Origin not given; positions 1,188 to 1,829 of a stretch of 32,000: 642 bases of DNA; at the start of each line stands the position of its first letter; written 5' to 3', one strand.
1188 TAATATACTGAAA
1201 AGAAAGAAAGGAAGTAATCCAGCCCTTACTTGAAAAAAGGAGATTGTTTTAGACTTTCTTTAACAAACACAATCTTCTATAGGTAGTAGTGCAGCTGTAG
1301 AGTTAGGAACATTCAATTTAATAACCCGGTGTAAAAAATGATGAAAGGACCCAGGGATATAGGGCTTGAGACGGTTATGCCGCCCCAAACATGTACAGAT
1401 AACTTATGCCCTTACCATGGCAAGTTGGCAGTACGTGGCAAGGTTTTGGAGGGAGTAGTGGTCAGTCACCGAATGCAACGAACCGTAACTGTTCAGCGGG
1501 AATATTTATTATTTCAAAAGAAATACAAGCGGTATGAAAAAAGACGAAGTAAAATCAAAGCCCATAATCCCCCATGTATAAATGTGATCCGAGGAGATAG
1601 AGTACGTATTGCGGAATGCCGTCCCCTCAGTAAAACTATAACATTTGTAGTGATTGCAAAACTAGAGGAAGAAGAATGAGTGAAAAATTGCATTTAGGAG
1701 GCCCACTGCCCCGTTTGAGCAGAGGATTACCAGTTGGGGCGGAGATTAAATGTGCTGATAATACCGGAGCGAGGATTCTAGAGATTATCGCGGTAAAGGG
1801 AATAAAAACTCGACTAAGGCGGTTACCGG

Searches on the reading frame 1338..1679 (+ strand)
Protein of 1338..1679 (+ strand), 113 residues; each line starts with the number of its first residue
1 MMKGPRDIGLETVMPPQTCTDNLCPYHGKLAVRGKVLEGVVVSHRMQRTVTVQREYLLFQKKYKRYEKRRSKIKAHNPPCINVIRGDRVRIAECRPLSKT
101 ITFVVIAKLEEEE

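Call 93: find_encoding_contigs(protein=window:1338-1679:+, flank=10000, max_places=2)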
Protein window:1338-1679:+ (113 aa): 3 contigs read that carry it; 2 places shown.
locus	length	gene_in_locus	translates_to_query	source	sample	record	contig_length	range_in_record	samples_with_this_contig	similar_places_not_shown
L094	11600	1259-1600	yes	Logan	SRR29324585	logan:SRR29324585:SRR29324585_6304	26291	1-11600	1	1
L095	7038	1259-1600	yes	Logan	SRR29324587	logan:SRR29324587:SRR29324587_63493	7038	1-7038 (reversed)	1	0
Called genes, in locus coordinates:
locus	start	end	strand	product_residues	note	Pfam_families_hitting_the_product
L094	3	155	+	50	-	?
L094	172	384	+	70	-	PF00831:Ribosomal_L29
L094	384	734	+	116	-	PF01868:RNase_P-MRP_p29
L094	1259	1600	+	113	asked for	PF00366:Ribosomal_S17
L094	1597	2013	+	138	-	PF00238:Ribosomal_L14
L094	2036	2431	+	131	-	PF16906:Ribosomal_L26, PF00467:KOW (weak)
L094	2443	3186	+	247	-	PF08071:RS4NT, PF00900:Ribosomal_S4e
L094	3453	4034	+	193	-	PF00281:Ribosomal_L5, PF00673:Ribosomal_L5_C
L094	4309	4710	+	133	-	PF00410:Ribosomal_S8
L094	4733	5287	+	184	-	PF00347:Ribosomal_L6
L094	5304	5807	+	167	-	-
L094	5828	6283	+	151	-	PF01280:Ribosomal_L19e, PF25476:Ribosomal_L19e_C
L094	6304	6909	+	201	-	PF17144:Ribosomal_L5e, PF00861:Ribosomal_L18p, PF17144:Ribosomal_L5e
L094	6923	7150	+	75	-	-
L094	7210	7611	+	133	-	PF00333:Ribosomal_S5, PF03719:Ribosomal_S5_C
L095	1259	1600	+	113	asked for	PF00366:Ribosomal_S17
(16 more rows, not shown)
